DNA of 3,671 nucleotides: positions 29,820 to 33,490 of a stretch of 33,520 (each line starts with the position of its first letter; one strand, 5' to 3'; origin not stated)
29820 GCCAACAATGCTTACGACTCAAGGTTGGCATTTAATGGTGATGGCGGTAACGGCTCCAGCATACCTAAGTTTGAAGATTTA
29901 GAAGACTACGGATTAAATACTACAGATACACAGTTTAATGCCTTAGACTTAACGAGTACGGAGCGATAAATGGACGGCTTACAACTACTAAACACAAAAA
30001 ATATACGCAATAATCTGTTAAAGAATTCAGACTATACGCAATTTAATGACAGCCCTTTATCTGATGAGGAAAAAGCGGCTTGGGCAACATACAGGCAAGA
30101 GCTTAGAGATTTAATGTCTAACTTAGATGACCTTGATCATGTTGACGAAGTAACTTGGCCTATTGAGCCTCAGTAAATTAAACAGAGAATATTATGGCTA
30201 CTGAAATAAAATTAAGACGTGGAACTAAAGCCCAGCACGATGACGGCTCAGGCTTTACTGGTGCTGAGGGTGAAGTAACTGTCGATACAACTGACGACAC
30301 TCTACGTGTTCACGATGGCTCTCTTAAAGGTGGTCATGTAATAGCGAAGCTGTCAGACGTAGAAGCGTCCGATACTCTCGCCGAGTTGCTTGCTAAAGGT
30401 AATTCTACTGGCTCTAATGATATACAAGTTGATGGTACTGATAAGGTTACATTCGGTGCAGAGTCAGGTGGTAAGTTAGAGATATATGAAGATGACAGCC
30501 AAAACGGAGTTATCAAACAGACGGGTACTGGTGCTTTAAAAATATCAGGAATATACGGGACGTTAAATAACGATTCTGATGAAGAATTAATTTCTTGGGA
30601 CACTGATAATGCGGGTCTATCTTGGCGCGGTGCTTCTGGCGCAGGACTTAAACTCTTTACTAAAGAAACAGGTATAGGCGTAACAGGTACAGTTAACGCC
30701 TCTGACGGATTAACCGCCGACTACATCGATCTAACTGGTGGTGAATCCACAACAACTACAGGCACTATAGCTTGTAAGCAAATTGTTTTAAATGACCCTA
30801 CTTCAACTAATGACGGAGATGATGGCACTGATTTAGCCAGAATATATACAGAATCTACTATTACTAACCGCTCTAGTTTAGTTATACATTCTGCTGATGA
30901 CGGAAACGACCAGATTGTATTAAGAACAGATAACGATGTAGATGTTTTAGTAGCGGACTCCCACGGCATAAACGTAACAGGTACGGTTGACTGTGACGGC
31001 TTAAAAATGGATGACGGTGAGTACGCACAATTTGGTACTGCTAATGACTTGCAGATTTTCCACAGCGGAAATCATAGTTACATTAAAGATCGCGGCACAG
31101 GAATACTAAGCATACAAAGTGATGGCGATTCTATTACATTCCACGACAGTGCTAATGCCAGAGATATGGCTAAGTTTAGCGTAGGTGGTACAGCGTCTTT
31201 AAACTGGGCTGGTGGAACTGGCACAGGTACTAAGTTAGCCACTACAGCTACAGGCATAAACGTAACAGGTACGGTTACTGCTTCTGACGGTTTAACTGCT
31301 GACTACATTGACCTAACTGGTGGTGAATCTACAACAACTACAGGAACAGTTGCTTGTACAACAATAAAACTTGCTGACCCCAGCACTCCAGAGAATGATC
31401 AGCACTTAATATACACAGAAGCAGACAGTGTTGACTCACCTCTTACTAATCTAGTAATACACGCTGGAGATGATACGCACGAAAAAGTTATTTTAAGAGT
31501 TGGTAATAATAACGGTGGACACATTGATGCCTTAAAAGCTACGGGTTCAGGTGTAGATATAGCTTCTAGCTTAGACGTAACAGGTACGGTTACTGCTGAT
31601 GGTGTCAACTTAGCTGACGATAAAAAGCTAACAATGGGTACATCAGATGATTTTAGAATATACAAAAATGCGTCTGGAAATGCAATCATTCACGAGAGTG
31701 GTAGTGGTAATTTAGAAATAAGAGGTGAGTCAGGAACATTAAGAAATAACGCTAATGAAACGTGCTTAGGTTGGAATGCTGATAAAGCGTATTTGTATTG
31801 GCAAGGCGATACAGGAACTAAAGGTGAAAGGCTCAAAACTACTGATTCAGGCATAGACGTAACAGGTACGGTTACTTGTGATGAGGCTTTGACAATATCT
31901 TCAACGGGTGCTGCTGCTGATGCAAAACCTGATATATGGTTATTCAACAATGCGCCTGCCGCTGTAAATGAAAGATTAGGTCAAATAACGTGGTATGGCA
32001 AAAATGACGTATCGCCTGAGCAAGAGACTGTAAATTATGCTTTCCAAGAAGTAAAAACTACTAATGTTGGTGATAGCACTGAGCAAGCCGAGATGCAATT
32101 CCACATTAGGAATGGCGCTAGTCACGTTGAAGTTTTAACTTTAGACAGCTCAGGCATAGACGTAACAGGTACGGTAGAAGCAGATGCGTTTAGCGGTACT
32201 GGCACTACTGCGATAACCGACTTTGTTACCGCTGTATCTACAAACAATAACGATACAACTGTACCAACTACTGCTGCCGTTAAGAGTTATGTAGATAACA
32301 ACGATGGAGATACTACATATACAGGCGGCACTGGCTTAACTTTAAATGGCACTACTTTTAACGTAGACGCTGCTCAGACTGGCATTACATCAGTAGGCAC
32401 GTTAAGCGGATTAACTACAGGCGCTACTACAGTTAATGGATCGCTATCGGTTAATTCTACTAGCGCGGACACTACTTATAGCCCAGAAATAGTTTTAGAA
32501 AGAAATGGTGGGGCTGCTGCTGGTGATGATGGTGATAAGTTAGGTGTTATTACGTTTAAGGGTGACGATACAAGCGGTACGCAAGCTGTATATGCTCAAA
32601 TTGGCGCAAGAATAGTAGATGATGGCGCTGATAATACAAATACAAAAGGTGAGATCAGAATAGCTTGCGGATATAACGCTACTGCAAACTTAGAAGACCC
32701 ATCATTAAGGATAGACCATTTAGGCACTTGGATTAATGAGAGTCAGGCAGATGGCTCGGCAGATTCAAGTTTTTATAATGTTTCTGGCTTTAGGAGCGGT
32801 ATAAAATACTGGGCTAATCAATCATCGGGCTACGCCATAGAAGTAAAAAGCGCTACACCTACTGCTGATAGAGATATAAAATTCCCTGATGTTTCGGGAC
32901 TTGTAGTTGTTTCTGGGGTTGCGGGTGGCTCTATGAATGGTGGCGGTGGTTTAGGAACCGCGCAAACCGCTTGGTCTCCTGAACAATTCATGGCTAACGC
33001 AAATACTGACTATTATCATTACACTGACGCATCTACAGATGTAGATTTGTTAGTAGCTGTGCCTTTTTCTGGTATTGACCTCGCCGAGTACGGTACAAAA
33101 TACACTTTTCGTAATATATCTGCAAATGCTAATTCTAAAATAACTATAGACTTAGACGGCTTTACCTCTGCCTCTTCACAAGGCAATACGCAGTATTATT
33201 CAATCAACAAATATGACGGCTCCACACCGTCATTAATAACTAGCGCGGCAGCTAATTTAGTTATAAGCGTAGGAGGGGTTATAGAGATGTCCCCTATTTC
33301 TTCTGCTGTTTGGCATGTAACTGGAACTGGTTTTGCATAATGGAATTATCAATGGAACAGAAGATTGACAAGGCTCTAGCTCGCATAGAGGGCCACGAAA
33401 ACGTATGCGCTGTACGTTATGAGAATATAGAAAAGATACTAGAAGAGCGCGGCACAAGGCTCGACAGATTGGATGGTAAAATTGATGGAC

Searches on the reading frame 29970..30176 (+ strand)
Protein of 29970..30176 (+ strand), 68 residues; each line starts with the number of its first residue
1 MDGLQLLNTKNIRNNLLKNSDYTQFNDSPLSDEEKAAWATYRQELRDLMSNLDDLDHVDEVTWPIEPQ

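Call 17: search_protein_families(library=phrogs, proteins=[window:29970-30176:+], max_evalue=0.001)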
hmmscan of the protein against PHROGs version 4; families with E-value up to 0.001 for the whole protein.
window:29970-30176:+ (68 aa): 5 families
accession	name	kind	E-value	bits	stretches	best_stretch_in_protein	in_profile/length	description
phrog_4912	-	tail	5.7e-16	59.9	1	9-67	146-201/226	tail fiber assembly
phrog_8716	-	tail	2.1e-11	45.3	1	9-68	80-145/152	tail fiber protein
phrog_4697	-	tail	8.3e-11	42.7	1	6-68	145-216/314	tail assembly chaperone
phrog_4628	-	tail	0.00018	22.8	1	8-67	67-124/126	tail fiber assembly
phrog_8746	-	tail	0.00047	21.4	1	9-68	82-139/139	tail fiber assembly protein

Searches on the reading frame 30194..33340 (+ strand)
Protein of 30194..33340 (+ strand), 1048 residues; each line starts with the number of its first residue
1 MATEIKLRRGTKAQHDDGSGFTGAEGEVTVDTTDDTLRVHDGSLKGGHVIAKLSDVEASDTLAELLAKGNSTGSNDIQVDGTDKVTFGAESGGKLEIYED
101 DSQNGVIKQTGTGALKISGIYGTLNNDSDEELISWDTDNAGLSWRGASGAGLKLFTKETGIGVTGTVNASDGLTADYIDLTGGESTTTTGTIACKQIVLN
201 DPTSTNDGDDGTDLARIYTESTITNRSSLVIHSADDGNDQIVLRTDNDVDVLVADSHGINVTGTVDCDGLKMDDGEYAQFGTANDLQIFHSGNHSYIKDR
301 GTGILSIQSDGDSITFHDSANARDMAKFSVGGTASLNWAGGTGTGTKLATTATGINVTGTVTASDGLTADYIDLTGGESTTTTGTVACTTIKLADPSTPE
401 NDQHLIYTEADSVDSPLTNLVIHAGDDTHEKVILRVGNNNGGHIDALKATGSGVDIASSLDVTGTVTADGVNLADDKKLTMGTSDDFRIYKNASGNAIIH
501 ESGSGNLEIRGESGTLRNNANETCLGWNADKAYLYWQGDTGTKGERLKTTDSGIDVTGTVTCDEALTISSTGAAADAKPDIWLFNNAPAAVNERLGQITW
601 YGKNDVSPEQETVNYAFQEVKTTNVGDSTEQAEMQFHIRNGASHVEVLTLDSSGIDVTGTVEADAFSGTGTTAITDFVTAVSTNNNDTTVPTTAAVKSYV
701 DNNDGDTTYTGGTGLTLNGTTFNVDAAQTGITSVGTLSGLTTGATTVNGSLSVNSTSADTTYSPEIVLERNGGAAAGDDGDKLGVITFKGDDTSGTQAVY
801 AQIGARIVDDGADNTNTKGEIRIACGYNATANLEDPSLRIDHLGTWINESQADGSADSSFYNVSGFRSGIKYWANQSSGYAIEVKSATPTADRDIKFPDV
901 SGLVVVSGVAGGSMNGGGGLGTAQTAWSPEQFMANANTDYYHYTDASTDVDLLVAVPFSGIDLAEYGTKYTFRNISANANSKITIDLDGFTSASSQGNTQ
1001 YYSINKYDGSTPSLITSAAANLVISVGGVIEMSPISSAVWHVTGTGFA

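Call 15: search_protein_families(library=phrogs, proteins=[window:30194-33340:+], max_evalue=0.001)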
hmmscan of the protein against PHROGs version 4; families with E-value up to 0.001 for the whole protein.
window:30194-33340:+ (1048 aa): 2 families
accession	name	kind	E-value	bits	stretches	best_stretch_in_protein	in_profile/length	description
phrog_19195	-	head and packaging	1.6e-09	37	2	259-368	146-246/1425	virion structural protein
phrog_9648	-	tail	1.9e-06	29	1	1-62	1-61/152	tail protein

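Call 19: search_dna_similar(query=window:30194-33340:+, collection=phages, mode=protein, max_rows=20)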
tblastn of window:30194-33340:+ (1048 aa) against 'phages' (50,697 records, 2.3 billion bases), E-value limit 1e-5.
Records with a match: 9; places in all: 9; records where one place covers at least 80% of the query: 0.
Best place of each record, by identity: <60% 9.
By first word of the organism name: Synechococcus 4; Roseobacter 2; Prochlorococcus 2; Cyanophage 1.
By host as written in the record: Synechococcus sp. WH 7803 2; Prochlorococcus marinus MIT9312 2; Synechococcus sp. WH8109 2; Rhodobacteraceae bacterium FZCC0040 1; Paracoccaceae bacterium strain FZCC0040 1; Parasynechococcus marenigrum WH 8102 1.
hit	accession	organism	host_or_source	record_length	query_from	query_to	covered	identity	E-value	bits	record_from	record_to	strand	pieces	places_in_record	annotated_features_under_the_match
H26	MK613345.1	Roseobacter phage CRP-3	Rhodobacteraceae bacterium FZCC0040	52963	1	684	57%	30.7%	4e-9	183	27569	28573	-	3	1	putative structural protein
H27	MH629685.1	Synechococcus virus S-PRM1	Synechococcus sp. WH 7803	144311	65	338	26%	26.9%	9e-6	56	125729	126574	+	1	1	hypothetical protein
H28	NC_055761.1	Synechococcus virus S-PRM1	Synechococcus sp. WH 7803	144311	65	338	26%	26.9%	9e-6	56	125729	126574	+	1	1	hypothetical protein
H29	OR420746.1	Roseobacter phage CRP-227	Paracoccaceae bacterium strain FZCC0040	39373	258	452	19%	32.8%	5e-7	61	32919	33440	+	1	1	hypothetical protein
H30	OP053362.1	Cyanophage S-TIM54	Parasynechococcus marenigrum WH 8102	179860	454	571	11%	36.2%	7e-6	57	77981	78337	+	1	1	virion structural protein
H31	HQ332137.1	Prochlorococcus phage P-SSP3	Prochlorococcus marinus MIT9312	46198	261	336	7%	44.7%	2e-8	65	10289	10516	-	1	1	hypothetical protein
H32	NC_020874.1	Prochlorococcus phage P-SSP3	Prochlorococcus marinus MIT9312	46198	261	336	7%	44.7%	2e-8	65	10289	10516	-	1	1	hypothetical protein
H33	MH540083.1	Synechococcus T7-like phage S-TIP37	Synechococcus sp. WH8109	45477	265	338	7%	43.2%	3e-7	61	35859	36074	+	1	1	hypothetical protein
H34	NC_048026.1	Synechococcus T7-like phage S-TIP37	Synechococcus sp. WH8109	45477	265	338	7%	43.2%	3e-7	61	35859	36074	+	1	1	hypothetical protein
